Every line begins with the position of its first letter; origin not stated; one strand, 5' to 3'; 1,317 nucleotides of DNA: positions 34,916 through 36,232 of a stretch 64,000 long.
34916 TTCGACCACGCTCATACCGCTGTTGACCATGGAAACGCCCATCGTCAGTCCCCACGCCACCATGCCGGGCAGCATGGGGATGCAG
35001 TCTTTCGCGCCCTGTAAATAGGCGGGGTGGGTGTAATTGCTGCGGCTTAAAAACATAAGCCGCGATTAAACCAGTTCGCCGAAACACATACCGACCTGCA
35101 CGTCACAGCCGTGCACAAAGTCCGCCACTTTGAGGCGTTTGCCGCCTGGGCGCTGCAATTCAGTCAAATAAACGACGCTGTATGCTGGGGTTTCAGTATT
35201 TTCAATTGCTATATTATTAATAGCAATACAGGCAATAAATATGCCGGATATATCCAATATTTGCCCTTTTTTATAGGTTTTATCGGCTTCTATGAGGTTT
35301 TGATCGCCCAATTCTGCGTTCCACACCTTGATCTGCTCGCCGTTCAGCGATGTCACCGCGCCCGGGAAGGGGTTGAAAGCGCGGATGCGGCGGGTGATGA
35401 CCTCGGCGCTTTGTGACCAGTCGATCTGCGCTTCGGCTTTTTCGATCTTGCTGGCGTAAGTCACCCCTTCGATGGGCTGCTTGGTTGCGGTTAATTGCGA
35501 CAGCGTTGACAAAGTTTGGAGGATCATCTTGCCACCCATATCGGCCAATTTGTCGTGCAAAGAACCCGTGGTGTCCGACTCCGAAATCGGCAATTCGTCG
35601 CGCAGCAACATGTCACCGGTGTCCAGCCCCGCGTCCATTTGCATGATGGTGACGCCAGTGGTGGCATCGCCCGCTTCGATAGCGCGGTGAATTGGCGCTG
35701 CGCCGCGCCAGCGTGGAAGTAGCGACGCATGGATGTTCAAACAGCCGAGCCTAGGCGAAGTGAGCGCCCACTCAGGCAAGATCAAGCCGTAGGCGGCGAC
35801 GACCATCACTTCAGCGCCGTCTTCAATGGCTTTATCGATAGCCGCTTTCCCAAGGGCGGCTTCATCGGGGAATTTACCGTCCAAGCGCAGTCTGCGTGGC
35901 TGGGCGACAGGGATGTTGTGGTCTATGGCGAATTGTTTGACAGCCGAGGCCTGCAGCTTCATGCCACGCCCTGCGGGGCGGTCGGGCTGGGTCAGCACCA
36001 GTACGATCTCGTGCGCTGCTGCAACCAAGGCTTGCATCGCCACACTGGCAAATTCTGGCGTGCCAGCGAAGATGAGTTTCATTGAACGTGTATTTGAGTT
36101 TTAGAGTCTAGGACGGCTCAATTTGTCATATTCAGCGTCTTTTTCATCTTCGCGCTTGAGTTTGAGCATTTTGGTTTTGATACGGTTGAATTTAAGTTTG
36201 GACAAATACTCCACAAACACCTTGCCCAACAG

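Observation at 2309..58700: A ~45-bp hairpin-bearing dispersed repeat family (R45) with at least 14 copies in 64 kb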

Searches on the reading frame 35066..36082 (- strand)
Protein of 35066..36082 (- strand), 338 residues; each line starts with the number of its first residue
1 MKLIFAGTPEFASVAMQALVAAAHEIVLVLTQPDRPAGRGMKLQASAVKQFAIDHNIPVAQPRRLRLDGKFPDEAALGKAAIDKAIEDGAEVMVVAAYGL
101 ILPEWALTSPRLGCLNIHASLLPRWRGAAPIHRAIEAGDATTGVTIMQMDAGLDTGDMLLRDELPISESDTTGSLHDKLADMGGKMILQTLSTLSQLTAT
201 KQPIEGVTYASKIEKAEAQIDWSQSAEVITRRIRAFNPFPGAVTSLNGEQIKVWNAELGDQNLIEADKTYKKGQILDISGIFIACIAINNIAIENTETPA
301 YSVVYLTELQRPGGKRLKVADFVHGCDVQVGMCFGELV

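Call 7: search_protein_families(library=pfam, proteins=[window:35066-36082:-], max_evalue=0.01)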
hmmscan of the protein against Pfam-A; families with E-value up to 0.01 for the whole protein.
window:35066-36082:- (338 aa): 2 families
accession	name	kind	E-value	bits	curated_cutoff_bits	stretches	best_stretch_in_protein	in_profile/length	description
PF00551.24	Formyl_trans_N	-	3.9e-43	147.7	26.1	1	2-190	2-180/181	Formyl transferase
PF02911.23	Formyl_trans_C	-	2.4e-20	73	21.1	1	212-325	1-98/100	Formyl transferase, C-terminal domain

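Call 22: search_solved_structures(query=window:35066-36082:-, show_alignments=2, max_evalue=1e-20)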
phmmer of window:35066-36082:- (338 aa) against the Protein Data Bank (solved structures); distinct sequences matched with E-value up to 1e-20: 12.
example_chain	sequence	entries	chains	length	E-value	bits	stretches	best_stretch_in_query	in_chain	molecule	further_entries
5uai_A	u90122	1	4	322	1.1e-77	264.6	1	2-285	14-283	Methionyl-tRNA formyltransferase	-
3q0i_A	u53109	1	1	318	2.7e-77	263.3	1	2-300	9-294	Methionyl-tRNA formyltransferase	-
1fmt_A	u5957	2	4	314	8.8e-76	258.4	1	2-261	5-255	METHIONYL-TRNA FMET FORMYLTRANSFERASE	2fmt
3tqq_A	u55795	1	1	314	1.6e-74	254.3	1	1-262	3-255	Methionyl-tRNA formyltransferase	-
3r8x_A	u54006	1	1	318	7.3e-71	242.2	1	2-258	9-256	Methionyl-tRNA formyltransferase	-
4iqf_A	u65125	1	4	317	1e-58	202.3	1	2-336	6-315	Methionyl-tRNA formyltransferase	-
4qpd_A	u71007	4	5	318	5.2e-27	98.2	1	1-290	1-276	10-formyltetrahydrofolate dehydrogenase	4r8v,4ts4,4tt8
1s3i_A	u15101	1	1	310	2.3e-26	96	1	10-263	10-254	10-formyltetrahydrofolate dehydrogenase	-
2bw0_A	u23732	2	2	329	5e-26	94.9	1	6-265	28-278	10-FORMYLTETRAHYDROFOLATE DEHYDROGENASE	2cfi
4qpc_A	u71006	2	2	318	7e-26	94.5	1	1-290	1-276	10-formyltetrahydrofolate dehydrogenase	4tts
7rlt_A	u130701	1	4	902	9.2e-26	94.1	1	5-263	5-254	Cytosolic 10-formyltetrahydrofolate dehydrogenase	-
7rlu_A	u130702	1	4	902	9.2e-26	94.1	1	5-263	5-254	Cytosolic 10-formyltetrahydrofolate dehydrogenase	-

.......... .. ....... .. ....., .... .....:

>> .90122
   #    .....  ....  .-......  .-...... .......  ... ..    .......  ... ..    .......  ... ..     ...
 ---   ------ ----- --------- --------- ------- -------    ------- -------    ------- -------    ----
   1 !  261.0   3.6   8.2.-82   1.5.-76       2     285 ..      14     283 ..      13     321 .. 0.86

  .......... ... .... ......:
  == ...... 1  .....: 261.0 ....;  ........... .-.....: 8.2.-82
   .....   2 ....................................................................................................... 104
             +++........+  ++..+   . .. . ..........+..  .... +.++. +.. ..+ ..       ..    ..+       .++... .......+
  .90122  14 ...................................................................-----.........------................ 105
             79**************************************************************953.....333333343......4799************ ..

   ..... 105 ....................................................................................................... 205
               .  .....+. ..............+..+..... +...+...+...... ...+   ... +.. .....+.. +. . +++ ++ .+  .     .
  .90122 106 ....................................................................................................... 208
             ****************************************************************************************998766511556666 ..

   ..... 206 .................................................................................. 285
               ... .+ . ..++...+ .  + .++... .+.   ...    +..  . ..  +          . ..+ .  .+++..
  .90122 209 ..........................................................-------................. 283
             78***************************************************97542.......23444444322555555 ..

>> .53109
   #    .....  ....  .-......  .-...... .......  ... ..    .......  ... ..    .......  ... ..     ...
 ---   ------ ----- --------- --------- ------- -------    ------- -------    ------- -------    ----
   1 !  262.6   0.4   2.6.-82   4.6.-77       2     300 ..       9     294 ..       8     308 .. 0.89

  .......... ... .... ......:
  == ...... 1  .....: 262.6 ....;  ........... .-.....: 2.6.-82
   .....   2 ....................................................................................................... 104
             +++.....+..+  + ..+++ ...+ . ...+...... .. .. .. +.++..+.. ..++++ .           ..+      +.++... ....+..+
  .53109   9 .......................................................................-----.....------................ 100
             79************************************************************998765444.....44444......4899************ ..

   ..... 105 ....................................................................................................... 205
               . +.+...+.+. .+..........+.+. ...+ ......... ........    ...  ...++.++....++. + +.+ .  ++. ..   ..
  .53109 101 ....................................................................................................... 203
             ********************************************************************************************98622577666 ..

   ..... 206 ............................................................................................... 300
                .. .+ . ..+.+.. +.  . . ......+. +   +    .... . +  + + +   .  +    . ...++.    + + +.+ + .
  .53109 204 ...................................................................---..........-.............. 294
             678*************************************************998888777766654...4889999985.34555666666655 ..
